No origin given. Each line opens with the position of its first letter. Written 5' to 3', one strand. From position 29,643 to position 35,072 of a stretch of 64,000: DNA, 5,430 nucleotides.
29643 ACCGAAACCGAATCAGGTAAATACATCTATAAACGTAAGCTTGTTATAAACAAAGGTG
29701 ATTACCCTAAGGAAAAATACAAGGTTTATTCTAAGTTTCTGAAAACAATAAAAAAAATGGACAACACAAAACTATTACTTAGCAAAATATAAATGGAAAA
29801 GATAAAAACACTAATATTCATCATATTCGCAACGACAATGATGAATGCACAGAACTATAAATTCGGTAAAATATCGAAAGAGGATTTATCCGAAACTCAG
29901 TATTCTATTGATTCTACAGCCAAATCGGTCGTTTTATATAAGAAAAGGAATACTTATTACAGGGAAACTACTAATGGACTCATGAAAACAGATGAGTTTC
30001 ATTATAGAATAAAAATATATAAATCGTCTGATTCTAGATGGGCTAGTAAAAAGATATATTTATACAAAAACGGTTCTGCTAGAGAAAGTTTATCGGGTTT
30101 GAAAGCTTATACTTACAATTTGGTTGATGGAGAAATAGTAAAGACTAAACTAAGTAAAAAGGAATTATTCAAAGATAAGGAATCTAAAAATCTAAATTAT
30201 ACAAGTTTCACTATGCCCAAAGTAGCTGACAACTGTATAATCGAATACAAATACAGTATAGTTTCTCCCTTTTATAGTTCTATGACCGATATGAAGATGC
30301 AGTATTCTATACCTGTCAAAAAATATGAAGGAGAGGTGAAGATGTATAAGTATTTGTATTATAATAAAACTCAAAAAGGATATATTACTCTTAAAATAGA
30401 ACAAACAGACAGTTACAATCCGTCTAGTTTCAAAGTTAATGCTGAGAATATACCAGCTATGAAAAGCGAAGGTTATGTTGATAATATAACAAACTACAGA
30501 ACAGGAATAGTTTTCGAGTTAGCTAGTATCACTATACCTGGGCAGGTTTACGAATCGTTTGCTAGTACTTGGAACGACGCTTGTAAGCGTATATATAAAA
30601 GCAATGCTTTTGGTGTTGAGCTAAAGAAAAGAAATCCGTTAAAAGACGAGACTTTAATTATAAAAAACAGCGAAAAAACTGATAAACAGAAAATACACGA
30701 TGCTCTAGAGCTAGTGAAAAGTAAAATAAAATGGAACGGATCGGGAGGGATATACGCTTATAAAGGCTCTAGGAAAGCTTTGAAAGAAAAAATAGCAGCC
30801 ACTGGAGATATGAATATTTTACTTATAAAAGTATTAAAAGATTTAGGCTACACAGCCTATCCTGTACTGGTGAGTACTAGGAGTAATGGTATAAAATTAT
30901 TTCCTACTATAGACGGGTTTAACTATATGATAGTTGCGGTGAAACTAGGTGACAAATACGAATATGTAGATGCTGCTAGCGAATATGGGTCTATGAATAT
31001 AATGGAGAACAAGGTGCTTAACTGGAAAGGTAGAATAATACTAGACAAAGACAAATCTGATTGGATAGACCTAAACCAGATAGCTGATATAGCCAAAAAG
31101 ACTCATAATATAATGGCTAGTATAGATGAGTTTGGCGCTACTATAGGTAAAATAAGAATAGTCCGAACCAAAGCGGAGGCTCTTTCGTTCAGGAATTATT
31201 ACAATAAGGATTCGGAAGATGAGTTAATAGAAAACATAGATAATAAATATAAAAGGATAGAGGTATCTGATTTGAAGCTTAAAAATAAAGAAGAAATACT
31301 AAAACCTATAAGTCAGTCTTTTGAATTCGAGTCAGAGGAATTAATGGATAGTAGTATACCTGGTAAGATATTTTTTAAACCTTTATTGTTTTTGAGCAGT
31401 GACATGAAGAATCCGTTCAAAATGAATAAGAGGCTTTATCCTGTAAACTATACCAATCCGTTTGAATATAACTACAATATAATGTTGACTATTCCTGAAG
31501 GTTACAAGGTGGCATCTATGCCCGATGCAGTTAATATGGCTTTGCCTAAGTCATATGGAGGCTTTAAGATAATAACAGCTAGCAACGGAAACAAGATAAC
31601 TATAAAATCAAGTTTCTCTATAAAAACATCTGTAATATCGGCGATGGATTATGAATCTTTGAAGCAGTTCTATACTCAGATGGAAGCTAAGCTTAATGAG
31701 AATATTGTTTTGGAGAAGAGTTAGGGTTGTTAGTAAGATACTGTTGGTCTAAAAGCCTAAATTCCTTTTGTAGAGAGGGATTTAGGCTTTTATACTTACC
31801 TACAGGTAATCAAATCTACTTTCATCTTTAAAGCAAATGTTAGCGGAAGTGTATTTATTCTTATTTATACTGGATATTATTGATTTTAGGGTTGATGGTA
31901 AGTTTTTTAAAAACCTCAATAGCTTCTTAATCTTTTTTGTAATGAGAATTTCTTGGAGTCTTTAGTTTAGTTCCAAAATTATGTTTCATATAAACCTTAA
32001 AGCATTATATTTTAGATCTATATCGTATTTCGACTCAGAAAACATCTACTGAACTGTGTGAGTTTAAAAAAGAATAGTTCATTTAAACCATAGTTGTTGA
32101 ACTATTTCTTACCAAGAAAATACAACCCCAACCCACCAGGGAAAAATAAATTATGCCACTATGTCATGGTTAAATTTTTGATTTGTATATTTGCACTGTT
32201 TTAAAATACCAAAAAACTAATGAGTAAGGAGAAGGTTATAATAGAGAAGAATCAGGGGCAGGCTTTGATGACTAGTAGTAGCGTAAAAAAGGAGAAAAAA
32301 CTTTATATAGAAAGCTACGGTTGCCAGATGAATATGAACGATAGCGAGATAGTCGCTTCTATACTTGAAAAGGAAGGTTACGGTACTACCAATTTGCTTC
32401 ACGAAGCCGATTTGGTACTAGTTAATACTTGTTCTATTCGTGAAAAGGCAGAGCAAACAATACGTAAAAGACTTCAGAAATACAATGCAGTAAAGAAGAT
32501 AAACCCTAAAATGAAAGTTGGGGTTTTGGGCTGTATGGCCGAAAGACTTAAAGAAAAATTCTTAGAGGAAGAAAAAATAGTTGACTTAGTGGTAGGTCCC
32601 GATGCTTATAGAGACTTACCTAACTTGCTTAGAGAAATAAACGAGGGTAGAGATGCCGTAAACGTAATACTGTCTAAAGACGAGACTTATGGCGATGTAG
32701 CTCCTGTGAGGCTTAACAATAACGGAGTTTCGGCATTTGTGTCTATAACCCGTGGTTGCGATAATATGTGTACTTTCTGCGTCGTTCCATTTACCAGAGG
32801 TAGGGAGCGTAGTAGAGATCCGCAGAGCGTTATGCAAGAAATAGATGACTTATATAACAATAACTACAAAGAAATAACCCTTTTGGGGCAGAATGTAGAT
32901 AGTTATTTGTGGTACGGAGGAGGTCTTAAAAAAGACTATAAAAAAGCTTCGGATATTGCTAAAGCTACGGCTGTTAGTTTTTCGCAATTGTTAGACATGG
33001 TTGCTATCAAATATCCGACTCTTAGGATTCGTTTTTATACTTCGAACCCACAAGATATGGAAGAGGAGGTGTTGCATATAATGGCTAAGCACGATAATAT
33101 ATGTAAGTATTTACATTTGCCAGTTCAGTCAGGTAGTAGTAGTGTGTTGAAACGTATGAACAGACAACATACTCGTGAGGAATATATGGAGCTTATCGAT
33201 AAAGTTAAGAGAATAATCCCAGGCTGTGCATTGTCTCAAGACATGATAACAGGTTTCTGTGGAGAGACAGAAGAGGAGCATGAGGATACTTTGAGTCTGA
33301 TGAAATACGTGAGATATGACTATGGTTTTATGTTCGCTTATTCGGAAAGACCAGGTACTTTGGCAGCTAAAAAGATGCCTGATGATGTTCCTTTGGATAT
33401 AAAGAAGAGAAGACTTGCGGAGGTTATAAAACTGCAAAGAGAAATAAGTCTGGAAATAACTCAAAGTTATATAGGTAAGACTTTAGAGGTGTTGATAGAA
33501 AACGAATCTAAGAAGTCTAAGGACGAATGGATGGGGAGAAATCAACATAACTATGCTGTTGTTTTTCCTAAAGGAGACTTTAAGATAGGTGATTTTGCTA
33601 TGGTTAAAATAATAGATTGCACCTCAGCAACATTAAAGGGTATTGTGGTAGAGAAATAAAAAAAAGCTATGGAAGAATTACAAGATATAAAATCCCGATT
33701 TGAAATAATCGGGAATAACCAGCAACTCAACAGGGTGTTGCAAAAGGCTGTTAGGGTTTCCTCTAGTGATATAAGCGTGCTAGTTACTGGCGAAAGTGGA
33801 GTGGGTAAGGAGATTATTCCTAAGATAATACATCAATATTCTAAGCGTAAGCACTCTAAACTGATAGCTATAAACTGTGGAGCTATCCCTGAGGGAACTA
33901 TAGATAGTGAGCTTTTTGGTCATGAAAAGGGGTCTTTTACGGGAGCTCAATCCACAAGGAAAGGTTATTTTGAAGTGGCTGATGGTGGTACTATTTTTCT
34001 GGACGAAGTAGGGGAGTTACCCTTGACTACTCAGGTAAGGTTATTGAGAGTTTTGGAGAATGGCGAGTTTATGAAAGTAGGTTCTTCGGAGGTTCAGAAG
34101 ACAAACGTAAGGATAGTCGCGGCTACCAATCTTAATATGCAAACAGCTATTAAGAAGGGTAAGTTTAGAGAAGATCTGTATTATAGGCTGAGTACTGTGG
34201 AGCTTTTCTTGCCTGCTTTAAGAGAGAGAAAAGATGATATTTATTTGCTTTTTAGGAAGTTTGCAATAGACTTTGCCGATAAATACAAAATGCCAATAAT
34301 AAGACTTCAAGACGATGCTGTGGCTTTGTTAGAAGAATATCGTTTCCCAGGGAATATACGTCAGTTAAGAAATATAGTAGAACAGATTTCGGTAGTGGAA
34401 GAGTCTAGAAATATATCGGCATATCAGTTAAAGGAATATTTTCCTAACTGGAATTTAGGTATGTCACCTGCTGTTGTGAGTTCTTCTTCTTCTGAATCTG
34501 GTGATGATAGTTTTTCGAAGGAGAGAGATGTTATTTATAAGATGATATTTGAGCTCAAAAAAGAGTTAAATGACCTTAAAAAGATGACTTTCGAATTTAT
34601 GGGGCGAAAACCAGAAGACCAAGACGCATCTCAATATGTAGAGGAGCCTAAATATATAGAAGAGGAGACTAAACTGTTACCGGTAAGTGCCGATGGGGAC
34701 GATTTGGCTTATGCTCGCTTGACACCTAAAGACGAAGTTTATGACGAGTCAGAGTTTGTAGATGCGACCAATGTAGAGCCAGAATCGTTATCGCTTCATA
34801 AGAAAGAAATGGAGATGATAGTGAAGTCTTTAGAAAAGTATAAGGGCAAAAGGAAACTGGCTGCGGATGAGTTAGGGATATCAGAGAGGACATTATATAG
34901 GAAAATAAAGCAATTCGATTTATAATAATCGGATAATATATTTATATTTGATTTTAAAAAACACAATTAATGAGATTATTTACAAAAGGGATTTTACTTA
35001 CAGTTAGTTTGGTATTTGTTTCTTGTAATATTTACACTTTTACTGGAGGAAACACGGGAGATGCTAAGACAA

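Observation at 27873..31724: Translationally coupled pair of DUF3857/transglutaminase-like proteins: one with intact Cys-His-Asp core, the paralog a predicted pseudo-enzyme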

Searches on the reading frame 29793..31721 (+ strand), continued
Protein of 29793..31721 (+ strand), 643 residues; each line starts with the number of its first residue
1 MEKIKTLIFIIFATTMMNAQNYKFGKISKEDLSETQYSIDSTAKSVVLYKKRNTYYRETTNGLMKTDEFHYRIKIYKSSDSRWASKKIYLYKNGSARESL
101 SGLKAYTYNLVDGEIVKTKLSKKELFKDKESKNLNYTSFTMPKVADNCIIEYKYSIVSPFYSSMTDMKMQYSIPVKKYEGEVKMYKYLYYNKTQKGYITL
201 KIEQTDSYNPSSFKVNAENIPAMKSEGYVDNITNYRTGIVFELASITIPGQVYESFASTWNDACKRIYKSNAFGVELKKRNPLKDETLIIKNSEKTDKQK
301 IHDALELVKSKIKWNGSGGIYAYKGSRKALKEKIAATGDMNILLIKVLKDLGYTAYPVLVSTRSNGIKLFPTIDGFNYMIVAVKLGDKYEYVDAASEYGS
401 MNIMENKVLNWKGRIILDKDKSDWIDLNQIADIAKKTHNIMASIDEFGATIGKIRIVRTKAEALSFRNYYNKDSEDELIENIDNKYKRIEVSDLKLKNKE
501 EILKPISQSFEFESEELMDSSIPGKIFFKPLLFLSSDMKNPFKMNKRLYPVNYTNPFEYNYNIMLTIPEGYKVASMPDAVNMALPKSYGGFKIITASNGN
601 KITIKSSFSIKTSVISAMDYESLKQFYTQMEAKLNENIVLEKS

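Call 49: predict_structure(alignment_id=A2)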
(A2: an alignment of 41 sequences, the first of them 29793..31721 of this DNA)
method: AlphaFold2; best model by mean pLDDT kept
length: 643 residues; sequences in the alignment: 41
mean_pLDDT: 89.5   pTM: 0.80
mean pLDDT of the five models: 89.5, 87.5, 86.6, 85.5, 85.1
residues with pLDDT >= 90: 411; 70-90: 208; 50-70: 19; < 50: 5
segments of 3 or more residues with pLDDT < 50: 15-19
pLDDT, mean of each block of 10 residues (from residue 1): 70 47 86 91 93 90 91 90 90 90 96 94 91 89 94 95 85 94 87 88 79 92 84 86 81 78 90 92 94 93 96 89 87 93 97 95 82 88 92 93 84 83 84 92 93 97 93 92 90 93 94 90 90 85 87 92 96 95 94 95 97 91 95 94 91
secondary structure, 60 per line:
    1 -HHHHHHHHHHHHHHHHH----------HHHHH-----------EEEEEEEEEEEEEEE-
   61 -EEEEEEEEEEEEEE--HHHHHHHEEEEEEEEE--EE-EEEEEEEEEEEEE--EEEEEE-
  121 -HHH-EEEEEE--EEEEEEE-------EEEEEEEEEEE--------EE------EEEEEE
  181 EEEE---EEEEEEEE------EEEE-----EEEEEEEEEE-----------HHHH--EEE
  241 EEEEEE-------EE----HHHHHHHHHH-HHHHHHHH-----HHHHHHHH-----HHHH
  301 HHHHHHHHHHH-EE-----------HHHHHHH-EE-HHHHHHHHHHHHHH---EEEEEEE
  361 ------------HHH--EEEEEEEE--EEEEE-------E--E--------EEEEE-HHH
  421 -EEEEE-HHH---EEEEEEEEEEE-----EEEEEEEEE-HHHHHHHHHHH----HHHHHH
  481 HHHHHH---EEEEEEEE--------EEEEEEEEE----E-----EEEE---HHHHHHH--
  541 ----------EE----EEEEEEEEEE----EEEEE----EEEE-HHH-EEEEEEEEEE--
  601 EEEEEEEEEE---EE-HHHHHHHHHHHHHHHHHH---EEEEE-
elements in order: H2-18 H29-33 E45-59 E62-75 H78-84 E85-93 E99-111 E114-119 E126-131 E134-140 E148-158 E175-184 E188-195 E202-205 E211-220 H232-235 E238-246 H260-269 H271-278 H284-291 H297-311 H326-332 H337-350 E354-360 E378-385 E388-392 E412-416 E422-426 E434-444 E450-458 H460-470 H475-486 E490-497 E506-514 E525-528 H532-538 E557-566 E571-575 E580-583 E589-598 E601-610 H617-634 E638-642

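Call 52: fold_search(model_id=the predicted structure, library=pdb)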
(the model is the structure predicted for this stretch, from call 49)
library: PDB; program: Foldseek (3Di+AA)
matches with E <= 10: 1157; with E <= 0.001: 61
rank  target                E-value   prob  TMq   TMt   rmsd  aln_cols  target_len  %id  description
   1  3kd4_A                6.4e-27  1.00  0.53  0.65   8.2       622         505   11  CRYSTAL STRUCTURE OF A PUTATIVE PROTEASE (BDI_1141) FROM PARABACTEROIDES DISTASONIS ATCC 8503 AT 2.00 A RESOLUTION (released 2009-11-24)
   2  6ezn_A                2.2e-07  1.00  0.17  0.23  20.1       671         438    9  Cryo-EM structure of the yeast oligosaccharyltransferase (OST) complex (released 2018-01-17)
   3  7oci_A                2.6e-07  1.00  0.17  0.23  20.2       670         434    9  Cryo-EM structure of yeast Ost6p containing oligosaccharyltransferase complex (released 2022-02-16)
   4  8agb_E                4.0e-07  1.00  0.16  0.22  19.6       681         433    8  Structure of yeast oligosaccharylransferase complex with lipid-linked oligosaccharide bound (released 2022-12-07)
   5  8sw0                  5.2e-06  1.00  0.18  0.15  19.1       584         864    7  Puromycin sensitive aminopeptidase (released 2023-07-26)
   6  4wz9_A                7.1e-06  1.00  0.18  0.14  14.6       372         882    9  APN1 from Anopheles gambiae (released 2015-06-17)
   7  8b6l_O                1.1e-05  1.00  0.17  0.19  19.8       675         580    7  Subtomogram average of the human Sec61-TRAP-OSTA-translocon (released 2022-12-07)
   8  4wz9_B                1.9e-05  1.00  0.17  0.13  14.5       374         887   10  APN1 from Anopheles gambiae (released 2015-06-17)
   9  4p8q_A                2.4e-05  1.00  0.18  0.14  16.9       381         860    8  Crystal Structure of Human Insulin Regulated Aminopeptidase with Alanine in Active Site (released 2014-12-03)
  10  4gaa_B                3.6e-05  1.00  0.18  0.18  14.6       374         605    9  Structure of Leukotriene A4 hydrolase from Xenopus laevis complexed with inhibitor bestatin (released 2013-06-12)
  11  6s7o_E                4.2e-05  1.00  0.17  0.20  19.6       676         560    7  Cryo-EM structure of human oligosaccharyltransferase complex OST-A (released 2019-12-18)
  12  5mj6_B                4.7e-05  1.00  0.19  0.14  15.4       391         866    7  Ligand-induced conformational change of Insulin-regulated aminopeptidase: insights on catalytic mechanism and active s (released 2017-04-05)
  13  6s7t_E                4.7e-05  0.99  0.16  0.23  19.5       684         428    7  Cryo-EM structure of human oligosaccharyltransferase complex OST-B (released 2019-12-18)
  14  3chp                  6.0e-05  1.00  0.18  0.18  15.0       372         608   10  Crystal structure of leukotriene a4 hydrolase in complex with (3S)-3-amino-4-oxo-4-[(4-phenylmethoxyphenyl)amino]butanoi (released 2008-04-22)
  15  6rqx_A                7.8e-05  1.00  0.17  0.14  15.4       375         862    6  High-resolution crystal structure of ERAP1 in complex with 10mer phosphinic peptide (released 2019-12-18)
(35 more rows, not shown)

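Call 56: search_protein_families(library=padloc, proteins=[window:29793-31721:+], max_evalue=0.01)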
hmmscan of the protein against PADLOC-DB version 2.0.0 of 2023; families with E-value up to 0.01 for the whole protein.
window:29793-31721:+ (643 aa): 0 families

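Call 63: search_protein_families(library=pfam, proteins=[P0201, P0231, P0131], max_evalue=0.1)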
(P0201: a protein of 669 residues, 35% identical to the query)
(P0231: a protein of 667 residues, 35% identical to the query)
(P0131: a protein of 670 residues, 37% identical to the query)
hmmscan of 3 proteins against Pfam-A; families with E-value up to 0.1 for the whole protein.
P0201 (669 aa): 3 families
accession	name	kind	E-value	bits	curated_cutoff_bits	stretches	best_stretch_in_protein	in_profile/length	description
PF01841.26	Transglut_core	-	2.6e-06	28.1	23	1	316-390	5-78/108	Transglutaminase-like superfamily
PF12970.12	DUF3858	-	0.0075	16.8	27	1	585-651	37-101/116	Domain of Unknown Function with PDB structure (DUF3858)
PF20124.4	DUF6514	-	0.092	13.4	23.9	1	283-334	21-72/94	Family of unknown function (DUF6514)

P0231 (667 aa): 3 families
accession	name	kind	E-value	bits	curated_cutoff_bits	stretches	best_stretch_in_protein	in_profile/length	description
PF01841.26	Transglut_core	-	2.3e-06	28.3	23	1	319-393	9-83/108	Transglutaminase-like superfamily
PF12970.12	DUF3858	-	1.1e-05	26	27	1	570-654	24-106/116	Domain of Unknown Function with PDB structure (DUF3858)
PF12969.12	DUF3857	-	1.2e-05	25.9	24.6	1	66-195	5-143/170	Domain of Unknown Function with PDB structure (DUF3857)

P0131 (670 aa): 2 families
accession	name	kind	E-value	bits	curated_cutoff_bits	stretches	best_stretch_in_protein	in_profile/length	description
PF12969.12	DUF3857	-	9.9e-07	29.4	24.6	1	72-214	9-156/170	Domain of Unknown Function with PDB structure (DUF3857)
PF01841.26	Transglut_core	-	3.7e-06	27.6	23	1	320-393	7-80/108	Transglutaminase-like superfamily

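Call 80: search_protein_representatives(alignment_id=A2)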
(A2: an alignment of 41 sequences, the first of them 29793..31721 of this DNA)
Query: 41 sequences, 666 profile positions. Proteins with E-value up to 0.001 (for the whole library): 18300; up to 1e-10: 11112; up to 1e-30: 5042. The best 150 are listed.
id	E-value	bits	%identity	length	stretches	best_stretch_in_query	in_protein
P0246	9.4e-285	962.3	-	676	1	4-666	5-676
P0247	6.7e-272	919.9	-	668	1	1-666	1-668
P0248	1.4e-263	892.4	-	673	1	1-665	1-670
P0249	1.8e-258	875.5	-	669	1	1-665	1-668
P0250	1.3e-256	869.4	-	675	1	2-665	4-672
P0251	6.8e-256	867.0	-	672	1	2-666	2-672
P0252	2.1e-255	865.4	-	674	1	1-666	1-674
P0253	1.6e-250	849.2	-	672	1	2-665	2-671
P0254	6.7e-250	847.2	-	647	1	5-666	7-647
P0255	4.5e-249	844.4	-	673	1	2-665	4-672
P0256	4.8e-246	834.4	-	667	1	1-666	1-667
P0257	2.2e-245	832.3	-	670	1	7-665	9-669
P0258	9.2e-245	830.2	-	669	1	1-666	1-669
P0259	5.4e-244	827.6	-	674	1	1-666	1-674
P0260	3.3e-243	825.0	-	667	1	1-665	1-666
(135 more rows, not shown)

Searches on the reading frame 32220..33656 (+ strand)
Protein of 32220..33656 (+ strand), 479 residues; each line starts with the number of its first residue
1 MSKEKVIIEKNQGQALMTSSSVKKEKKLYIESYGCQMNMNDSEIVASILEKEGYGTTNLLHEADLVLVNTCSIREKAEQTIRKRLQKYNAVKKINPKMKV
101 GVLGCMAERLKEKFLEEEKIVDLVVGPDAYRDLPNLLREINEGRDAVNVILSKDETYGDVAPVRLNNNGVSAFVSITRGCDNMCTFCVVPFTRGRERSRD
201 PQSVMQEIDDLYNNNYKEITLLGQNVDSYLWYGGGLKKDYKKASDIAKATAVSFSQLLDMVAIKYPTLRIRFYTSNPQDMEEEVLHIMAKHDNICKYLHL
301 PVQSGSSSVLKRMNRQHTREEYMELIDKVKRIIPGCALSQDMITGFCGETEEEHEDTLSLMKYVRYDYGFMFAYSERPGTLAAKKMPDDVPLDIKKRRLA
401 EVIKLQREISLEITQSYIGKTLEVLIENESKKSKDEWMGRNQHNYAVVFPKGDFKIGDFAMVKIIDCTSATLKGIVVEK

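Call 10: search_protein_families(library=pfam, proteins=[window:32220-33656:+], max_evalue=0.001)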
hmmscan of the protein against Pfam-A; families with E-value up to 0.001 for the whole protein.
window:32220-33656:+ (479 aa): 4 families
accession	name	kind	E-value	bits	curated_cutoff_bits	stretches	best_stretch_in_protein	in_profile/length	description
PF00919.26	UPF0004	-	6.9e-32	109.8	27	1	27-126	1-98/98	Uncharacterized protein family UPF0004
PF04055.27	Radical_SAM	-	1.4e-27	97.4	29.5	1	174-360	1-165/166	Radical SAM superfamily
PF01938.26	TRAM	-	1.7e-14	53.9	21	1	415-477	1-61/61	TRAM domain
PF18693.7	TRAM_2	-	0.00031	21.3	27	0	418-477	1-63/63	TRAM domain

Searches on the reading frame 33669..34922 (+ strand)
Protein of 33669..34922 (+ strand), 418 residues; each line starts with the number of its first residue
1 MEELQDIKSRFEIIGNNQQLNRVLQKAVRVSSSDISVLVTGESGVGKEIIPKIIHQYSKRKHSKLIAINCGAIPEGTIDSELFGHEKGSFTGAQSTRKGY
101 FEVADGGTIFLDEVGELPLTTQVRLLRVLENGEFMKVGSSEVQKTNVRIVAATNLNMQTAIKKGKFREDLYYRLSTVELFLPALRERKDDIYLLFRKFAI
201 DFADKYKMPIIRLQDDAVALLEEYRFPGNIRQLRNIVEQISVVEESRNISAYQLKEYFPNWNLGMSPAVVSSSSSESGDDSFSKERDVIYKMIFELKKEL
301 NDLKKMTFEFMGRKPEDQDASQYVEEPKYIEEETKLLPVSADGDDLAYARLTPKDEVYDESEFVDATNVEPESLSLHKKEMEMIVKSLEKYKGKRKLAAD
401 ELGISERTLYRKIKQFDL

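Call 10: search_protein_families(library=pfam, proteins=[window:33669-34922:+], max_evalue=0.001)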
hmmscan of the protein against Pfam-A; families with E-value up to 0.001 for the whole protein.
window:33669-34922:+ (418 aa): 7 families
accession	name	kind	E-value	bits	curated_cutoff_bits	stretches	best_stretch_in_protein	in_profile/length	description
PF00158.32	Sigma54_activat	-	8.2e-68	227.8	20.2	1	13-179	1-167/168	Sigma-54 interaction domain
PF25601.1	AAA_lid_14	-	1.5e-20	73.2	27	1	185-258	1-74/87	AAA+ ATPase lid domain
PF14532.12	Sigma54_activ_2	-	5.4e-17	62.8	25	1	16-184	3-138/138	Sigma-54 interaction domain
PF02954.25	HTH_8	-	5.9e-11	42.4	22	1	380-416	6-42/42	Bacterial regulatory protein, Fis family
PF07724.20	AAA_2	-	9.1e-09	36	27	1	35-166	4-136/166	AAA domain (Cdc48 subfamily)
PF18024.7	HTH_50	-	4.2e-06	26.8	27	1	379-418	11-49/50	Helix-turn-helix domain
PF07728.20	AAA_5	-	5.9e-06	26.8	22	1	37-157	2-125/139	AAA domain (dynein-related subfamily)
